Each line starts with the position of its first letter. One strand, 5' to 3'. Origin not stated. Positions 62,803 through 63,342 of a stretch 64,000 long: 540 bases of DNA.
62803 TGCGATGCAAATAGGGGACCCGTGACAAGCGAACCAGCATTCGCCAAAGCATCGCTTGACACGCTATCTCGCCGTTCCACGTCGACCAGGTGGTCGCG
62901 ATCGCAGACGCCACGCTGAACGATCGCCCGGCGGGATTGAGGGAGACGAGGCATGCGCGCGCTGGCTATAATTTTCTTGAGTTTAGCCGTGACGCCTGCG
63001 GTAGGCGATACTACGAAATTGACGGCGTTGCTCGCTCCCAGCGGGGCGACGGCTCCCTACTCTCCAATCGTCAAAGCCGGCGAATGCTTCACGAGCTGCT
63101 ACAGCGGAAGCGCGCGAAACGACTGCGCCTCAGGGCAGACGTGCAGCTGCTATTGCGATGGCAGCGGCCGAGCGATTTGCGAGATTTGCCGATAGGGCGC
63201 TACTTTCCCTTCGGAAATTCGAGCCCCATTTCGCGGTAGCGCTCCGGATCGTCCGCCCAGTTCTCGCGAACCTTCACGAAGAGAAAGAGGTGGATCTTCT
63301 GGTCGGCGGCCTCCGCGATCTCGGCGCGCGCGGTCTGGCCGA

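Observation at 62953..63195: Eight-cysteine exported micro-protein (defensin/knottin-like spacing)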

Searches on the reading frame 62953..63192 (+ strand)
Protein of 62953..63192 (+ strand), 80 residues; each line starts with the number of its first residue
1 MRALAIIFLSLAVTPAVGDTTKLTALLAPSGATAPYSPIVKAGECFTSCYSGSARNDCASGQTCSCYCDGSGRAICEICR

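Call 4: search_protein_families(library=pfam, proteins=[window:62953-63192:+], max_evalue=10)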
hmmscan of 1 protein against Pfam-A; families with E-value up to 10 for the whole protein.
seq(80 aa): 0 families

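Call 5: search_protein_families(library=ncbifam, proteins=[window:62953-63192:+], max_evalue=10)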
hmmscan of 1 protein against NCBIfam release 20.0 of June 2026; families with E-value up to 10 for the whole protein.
seq(80 aa): 0 families

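Call 6: find_homologous_proteins(query=window:62953-63192:+, max_evalue=10)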
Query seq(80 aa) (80 aa): 5 proteins with E <= 10 among 6 candidates.
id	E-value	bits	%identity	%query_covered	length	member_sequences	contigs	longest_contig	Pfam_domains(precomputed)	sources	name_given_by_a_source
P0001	3.9e-40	153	86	100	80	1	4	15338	-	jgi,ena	-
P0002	3.4e-32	128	73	100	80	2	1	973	-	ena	-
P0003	7.9e-31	123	73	100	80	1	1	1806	-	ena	-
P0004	7.9e-28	114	70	100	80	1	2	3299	-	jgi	jgi:hypothetical protein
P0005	7.5e-16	76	69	76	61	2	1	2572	-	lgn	-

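Call 7: find_encoding_contigs(protein=window:62953-63192:+, flank=6000, max_places=6)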
Protein seq(80 aa) (80 aa): no gene with exactly this product is on record in the collection.

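Call 9: find_encoding_contigs(protein=P0001, flank=6000, max_places=4)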
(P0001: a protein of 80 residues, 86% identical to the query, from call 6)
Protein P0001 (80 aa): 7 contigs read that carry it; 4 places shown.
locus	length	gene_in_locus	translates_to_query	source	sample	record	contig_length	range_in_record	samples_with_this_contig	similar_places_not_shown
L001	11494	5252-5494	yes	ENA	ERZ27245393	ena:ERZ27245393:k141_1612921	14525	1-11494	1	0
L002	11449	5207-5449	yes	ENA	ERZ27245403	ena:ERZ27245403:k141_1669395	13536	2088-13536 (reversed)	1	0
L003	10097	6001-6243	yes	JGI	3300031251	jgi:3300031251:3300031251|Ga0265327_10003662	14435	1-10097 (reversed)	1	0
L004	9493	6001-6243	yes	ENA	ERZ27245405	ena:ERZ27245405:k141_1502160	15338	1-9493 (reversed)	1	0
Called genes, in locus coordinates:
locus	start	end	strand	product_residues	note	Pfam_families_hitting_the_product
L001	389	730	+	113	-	-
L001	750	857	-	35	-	-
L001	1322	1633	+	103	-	PF00893:Multi_Drug_Res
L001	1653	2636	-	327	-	PF14415:DUF4424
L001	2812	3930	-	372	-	-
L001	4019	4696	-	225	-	PF04140:ICMT (weak), PF04191:PEMT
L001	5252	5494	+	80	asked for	-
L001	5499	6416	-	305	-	PF03193:RsgA_GTPase (faint), PF00009:GTP_EFTU, PF00350:Dynamin_N (faint), PF01926:MMR_HSR1, PF02421:FeoB_N, PF04548:AIG1 (weak), PF10662:PduV-EutP (weak), PF07650:KH_2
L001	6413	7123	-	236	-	PF14622:Ribonucleas_3_3, PF00636:Ribonuclease_3, PF00035:dsrm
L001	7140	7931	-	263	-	PF10502:Peptidase_S26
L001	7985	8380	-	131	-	PF01648:ACPS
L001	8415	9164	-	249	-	PF03740:PdxJ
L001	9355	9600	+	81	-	PF02604:PhdYeFM_antitox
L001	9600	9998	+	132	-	PF01850:PIN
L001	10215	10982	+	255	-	PF01547:SBP_bac_1, PF13531:SBP_bac_11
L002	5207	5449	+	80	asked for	-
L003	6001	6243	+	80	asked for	-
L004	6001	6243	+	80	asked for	-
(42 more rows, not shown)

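Call 10: find_related_loci(query=A1, collection=genome_contigs, flank=3000)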
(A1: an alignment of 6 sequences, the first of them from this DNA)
Query A1 (80 aa) in genome_contigs; peptide patterns used: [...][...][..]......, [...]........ (x = any residue, [..] = any of these).
70 stretches matched a pattern; 2 encode a relative of the query (tblastn E <= 1e-3); 2 distinct loci.
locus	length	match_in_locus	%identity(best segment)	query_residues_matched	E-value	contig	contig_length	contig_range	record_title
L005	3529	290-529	69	1-80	6e-37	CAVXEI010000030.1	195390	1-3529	MAG: uncultured Alphaproteobacteria bacterium isolate MFD02134.bin.2.130 genome assembly, contig: contig_670, whole geno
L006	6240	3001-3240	69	1-80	6e-37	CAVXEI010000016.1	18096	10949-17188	MAG: uncultured Alphaproteobacteria bacterium isolate MFD02134.bin.2.130 genome assembly, contig: contig_24881, whole ge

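Call 12: find_encoding_contigs(protein=P0002, flank=3000, max_places=2)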
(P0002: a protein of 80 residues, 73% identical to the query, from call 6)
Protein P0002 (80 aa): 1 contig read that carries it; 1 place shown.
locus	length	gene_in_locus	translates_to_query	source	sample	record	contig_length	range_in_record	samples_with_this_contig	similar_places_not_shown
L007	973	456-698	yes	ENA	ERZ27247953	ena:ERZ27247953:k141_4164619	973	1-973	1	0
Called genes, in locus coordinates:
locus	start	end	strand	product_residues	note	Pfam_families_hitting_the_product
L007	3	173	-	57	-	?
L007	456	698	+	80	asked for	-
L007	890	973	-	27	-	?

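Call 13: find_encoding_contigs(protein=P0003, flank=3000, max_places=2)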
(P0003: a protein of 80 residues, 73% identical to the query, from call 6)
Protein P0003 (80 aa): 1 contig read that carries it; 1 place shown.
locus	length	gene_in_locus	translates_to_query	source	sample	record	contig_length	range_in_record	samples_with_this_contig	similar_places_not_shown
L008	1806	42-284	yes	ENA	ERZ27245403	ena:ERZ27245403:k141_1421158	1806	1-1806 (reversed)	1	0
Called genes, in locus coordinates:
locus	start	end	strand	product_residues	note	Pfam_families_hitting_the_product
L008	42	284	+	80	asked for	-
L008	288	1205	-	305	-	PF03193:RsgA_GTPase (faint), PF00009:GTP_EFTU, PF00350:Dynamin_N (faint), PF01926:MMR_HSR1, PF02421:FeoB_N, PF04548:AIG1 (weak), PF10662:PduV-EutP (faint), PF07650:KH_2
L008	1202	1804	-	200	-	?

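Call 14: find_encoding_contigs(protein=P0004, flank=3000, max_places=2)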
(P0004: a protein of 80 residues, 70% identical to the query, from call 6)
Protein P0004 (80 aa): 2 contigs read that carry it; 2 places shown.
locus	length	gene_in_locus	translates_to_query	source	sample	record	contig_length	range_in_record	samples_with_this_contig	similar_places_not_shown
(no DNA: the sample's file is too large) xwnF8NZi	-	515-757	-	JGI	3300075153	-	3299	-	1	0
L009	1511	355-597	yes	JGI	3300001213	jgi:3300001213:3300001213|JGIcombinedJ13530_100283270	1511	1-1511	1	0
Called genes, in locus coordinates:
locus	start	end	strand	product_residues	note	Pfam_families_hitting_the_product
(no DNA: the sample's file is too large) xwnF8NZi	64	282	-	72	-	-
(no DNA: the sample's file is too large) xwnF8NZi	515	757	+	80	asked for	-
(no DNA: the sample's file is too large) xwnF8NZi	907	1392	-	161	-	-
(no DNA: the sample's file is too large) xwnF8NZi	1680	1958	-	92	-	-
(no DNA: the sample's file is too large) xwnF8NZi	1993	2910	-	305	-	PF03193:RsgA_GTPase (faint), PF00350:Dynamin_N (faint), PF01926:MMR_HSR1, PF02421:FeoB_N, PF04548:AIG1 (weak), PF10662:PduV-EutP (faint), PF00009:GTP_EFTU, PF07650:KH_2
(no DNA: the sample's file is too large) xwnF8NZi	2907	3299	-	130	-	?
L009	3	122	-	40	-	?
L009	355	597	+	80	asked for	-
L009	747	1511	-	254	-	?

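Call 15: find_encoding_contigs(protein=P0005, flank=3000, max_places=2)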
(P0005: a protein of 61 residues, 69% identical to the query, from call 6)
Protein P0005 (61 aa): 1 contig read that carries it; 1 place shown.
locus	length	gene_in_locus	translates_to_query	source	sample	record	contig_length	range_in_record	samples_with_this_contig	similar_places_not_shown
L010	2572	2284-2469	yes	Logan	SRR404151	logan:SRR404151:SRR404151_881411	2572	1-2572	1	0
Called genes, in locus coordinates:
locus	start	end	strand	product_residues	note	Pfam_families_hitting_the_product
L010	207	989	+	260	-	PF00196:GerE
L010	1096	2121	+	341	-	-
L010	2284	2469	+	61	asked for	-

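Call 16: find_related_loci(query=A1, collection=metagenome_contigs, flank=3000)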
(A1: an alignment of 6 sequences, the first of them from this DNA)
Query A1 (80 aa) in metagenome_contigs; peptide patterns used: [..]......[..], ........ (x = any residue, [..] = any of these).
255 stretches matched a pattern; 3 encode a relative of the query (tblastn E <= 1e-3); 3 distinct loci.
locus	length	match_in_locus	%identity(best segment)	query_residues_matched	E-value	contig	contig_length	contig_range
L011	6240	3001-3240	86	1-80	5e-46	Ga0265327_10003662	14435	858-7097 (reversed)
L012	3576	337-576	86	1-80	5e-46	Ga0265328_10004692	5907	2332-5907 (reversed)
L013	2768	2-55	83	42-59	1e-6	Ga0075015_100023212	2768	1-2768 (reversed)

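Call 20: search_protein_representatives(alignment_id=A1)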
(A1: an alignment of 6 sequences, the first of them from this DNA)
Query: 6 sequences, 80 profile positions. Proteins with E-value up to 0.001 (for the whole library): 13; up to 1e-10: 2; up to 1e-30: 1. The best 13 are listed.
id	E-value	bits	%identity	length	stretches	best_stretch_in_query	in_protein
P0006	6.2e-35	135.4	-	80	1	1-80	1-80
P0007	4.4e-11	59.0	-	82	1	1-80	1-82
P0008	4.2e-10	55.8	-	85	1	4-80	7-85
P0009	1.2e-09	54.3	-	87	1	22-79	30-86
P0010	7.5e-09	51.8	-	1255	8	8-65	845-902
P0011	1.7e-08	50.7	-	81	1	1-79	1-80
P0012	3.2e-06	43.4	-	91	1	15-79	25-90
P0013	9.4e-06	41.9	-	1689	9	7-33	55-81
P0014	9.8e-06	41.9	-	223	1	37-79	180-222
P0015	3.1e-05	40.3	-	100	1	5-79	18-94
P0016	6.5e-05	39.2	-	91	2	4-77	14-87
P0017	8.5e-05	38.9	-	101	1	35-79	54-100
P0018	6.5e-04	36.0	-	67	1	36-79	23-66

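Call 25: search_solved_structures(query=A2, max_evalue=10, show_alignments=2)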
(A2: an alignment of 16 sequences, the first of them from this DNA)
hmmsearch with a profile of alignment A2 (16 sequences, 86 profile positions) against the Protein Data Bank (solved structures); distinct sequences matched with E-value up to 10: 0.

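Call 26: find_homologous_proteins(query=A2, max_evalue=0.01)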
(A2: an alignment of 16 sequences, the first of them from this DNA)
Query A2 (16 sequences) (80 aa, profile of the alignment): 11 proteins with E <= 0.01 among 865 candidates.
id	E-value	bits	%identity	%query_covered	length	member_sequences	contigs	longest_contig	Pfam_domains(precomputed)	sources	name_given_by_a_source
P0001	5.4e-27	112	86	100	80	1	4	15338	-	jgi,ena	-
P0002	1.2e-25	107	73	100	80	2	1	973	-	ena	-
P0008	4.0e-25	106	38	96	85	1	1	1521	-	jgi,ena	-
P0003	3.7e-24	103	73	100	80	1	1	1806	-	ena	-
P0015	2.3e-22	97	36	95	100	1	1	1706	-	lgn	-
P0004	1.4e-21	94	70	100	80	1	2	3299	-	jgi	jgi:hypothetical protein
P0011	1.4e-21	94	35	100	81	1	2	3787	-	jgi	jgi:hypothetical protein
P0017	4.8e-21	93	46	55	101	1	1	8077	-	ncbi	-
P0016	1.8e-17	81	40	93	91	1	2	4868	-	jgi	jgi:hypothetical protein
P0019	7.9e-11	60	36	100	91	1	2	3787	-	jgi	jgi:hypothetical protein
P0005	4.8e-9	54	69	76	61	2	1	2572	-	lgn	-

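Call 29: find_encoding_contigs(protein=P0017, flank=5000, max_places=2)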
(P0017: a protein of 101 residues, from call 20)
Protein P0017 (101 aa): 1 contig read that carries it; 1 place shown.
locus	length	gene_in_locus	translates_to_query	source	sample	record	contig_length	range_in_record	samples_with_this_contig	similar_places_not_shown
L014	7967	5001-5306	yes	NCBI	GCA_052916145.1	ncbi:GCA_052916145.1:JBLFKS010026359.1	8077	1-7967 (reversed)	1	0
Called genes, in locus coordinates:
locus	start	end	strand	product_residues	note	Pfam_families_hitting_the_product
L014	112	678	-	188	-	PF00239:Resolvase, PF13565:HTH_32 (weak)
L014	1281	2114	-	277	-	-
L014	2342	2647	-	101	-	-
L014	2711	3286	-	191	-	PF00239:Resolvase, PF02796:HTH_7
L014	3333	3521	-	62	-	-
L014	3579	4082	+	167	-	-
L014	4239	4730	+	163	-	-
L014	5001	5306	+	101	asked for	-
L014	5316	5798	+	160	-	-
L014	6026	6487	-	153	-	-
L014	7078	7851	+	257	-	-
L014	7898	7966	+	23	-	?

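Call 30: find_encoding_contigs(protein=P0011, flank=5000, max_places=2)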
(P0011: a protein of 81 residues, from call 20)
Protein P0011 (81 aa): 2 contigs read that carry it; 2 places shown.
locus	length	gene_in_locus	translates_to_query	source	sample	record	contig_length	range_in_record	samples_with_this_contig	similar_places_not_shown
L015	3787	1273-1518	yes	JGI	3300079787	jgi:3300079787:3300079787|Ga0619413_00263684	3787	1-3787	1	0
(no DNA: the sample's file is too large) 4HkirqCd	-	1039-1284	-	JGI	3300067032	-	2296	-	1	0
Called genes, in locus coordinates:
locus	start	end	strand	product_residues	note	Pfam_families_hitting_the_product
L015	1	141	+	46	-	?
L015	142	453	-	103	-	-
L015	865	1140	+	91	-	-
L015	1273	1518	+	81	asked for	-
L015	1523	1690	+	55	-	-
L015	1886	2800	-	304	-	PF00294:PfkB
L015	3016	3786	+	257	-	?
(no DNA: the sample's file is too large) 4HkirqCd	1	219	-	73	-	?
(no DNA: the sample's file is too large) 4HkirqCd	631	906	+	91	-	-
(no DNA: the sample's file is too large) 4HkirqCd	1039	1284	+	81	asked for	-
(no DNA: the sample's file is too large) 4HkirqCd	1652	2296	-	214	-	?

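Call 31: find_encoding_contigs(protein=P0016, flank=5000, max_places=2)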
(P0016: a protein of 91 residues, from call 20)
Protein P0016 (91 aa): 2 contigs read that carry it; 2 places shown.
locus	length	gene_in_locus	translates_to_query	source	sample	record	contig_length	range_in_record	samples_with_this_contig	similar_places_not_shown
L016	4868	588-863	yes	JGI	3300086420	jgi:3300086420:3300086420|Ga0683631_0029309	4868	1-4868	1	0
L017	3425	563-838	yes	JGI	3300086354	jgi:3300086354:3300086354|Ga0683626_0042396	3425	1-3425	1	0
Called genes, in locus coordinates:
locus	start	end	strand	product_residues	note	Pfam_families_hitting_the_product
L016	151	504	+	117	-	-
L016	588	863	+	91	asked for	-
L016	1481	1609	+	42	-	-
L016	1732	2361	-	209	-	-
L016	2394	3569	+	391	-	PF00364:Biotin_lipoyl (faint), PF25917:BSH_RND (faint), PF25919:BSH_CusB (faint), PF25984:BSH_YknX (faint)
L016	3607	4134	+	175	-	-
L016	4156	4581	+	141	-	-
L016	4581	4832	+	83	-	-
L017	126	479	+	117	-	-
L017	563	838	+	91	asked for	-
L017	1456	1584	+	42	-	-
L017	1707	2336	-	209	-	-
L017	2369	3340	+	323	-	PF00364:Biotin_lipoyl (faint), PF25917:BSH_RND (faint), PF25919:BSH_CusB (faint), PF25984:BSH_YknX (faint)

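Call 33: predict_structure(alignment_id=A3)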
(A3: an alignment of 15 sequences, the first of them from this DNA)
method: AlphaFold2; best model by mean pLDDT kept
length: 80 residues; sequences in the alignment: 15
mean_pLDDT: 70.1   pTM: 0.43
mean pLDDT of the five models: 70.1, 70.1, 68.5, 67.3, 66.5
residues with pLDDT >= 90: 28; 70-90: 12; 50-70: 19; < 50: 21
segments of 3 or more residues with pLDDT < 50: 1-4, 9-20, 22-24
pLDDT, mean of each block of 10 residues (from residue 1): 46 47 50 58 86 91 91 92
secondary structure, 60 per line:
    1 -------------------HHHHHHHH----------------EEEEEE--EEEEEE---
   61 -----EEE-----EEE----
elements in order: H20-27 E44-49 E52-57 E66-68 E74-76

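Call 40: fold_search(model_id=the predicted structure, library=pdb)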
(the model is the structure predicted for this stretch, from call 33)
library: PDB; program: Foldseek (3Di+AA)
matches with E <= 10: 9; with E <= 0.001: 0
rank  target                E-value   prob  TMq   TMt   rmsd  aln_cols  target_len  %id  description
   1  8ebb_B                2.6e+00  0.11  0.26  0.14   9.6        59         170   10  Crystal structure of SIX6 from Fusarium oxysporum f. sp. lycopersici (released 2023-06-21)
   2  8tm1_H                2.8e+00  0.06  0.20  0.13  12.6        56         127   14  Antibody N3-1 bound to RBDs in the up and down conformations (released 2024-01-17)
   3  6htn_A                3.0e+00  0.12  0.26  0.16   6.0        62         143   13  Structure of a fucose lectin from Kordia zhangzhouensis in complex with methyl-fucoside (released 2019-01-23)
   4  8h9j_H                5.3e+00  0.04  0.19  0.12  11.8        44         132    9  Human ATP synthase state2 subregion 3 (released 2023-05-31)
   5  8hrd_D                6.0e+00  0.03  0.19  0.08  12.3        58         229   19  Crystal structure of the receptor binding domain of SARS-CoV-2 Delta variant in complex with IMCAS74 Fab and W14 Fab (released 2023-12-20)
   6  8ebb_A                6.9e+00  0.09  0.25  0.13   3.1        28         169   14  Crystal structure of SIX6 from Fusarium oxysporum f. sp. lycopersici (released 2023-06-21)
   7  8dbp_H                6.9e+00  0.03  0.19  0.16  12.3        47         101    6  E. coli ATP synthase imaged in 10mM MgATP State1 "half-up (released 2023-01-25)
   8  4qfq_A                7.8e+00  0.04  0.20  0.16   9.9        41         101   17  Crystal structure of natvie Npu DnaE split intein (released 2015-05-27)
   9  5f3h_I                9.4e+00  0.02  0.18  0.14  20.4        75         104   16  Structure of myostatin in complex with humanized RK35 antibody (released 2016-09-28)

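Call 45: search_protein_families(library=pfam, alignment_id=A3, max_evalue=1)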
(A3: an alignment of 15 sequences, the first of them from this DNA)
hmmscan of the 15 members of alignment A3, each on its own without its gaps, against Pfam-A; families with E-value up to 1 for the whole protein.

A. member 1, seq(80 aa): 0 families

B. families by the number of members that match (of 15 scanned): 2 families
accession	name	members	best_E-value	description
PF17863.7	AAA_lid_2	1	0.034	AAA lid domain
PF05974.18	DUF892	1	0.071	Domain of unknown function (DUF892)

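Call 64: find_encoding_contigs(protein=P0008, flank=3000, max_places=2)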
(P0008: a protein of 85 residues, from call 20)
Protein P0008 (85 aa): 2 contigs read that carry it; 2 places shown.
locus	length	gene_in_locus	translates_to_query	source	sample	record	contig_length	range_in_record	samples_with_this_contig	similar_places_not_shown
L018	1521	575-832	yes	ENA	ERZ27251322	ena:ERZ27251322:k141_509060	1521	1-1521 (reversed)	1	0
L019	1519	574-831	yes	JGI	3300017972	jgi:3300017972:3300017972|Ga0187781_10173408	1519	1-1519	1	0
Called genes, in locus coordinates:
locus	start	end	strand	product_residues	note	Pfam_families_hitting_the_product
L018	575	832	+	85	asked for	-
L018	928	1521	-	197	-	?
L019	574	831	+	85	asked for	-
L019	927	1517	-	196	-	?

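Call 65: find_encoding_contigs(protein=P0015, flank=3000, max_places=2)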
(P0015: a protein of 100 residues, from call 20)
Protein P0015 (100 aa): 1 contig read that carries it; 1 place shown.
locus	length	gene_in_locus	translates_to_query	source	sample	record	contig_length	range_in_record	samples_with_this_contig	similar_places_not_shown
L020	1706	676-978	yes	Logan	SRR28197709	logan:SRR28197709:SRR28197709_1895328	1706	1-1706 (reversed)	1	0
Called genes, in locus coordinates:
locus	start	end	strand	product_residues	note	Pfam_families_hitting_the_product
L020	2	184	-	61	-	?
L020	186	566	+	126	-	-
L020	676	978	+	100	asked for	-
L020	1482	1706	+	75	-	?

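Call 75: search_protein_families(library=padloc, alignment_id=A3, max_evalue=1)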
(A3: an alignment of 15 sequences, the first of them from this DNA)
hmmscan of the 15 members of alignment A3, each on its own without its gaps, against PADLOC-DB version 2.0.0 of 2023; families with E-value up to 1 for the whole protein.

A. member 1, seq(80 aa): 0 families

B. families by the number of members that match (of 15 scanned): 0 families

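Call 76: search_protein_families(library=phrogs, alignment_id=A3, max_evalue=1)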
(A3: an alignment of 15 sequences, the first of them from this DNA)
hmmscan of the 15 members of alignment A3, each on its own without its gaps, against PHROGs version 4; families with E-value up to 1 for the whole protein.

A. member 1, seq(80 aa): 2 families
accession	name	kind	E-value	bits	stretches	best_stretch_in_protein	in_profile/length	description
phrog_31224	-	unknown function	0.012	16.7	1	8-66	4-62/78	-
phrog_32679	-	unknown function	0.064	14.4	1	21-41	32-52/57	-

B. families by the number of members that match (of 15 scanned): 3 families
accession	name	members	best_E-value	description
phrog_31224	-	2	0.012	-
phrog_32679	-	1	0.064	-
phrog_8911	-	1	0.18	-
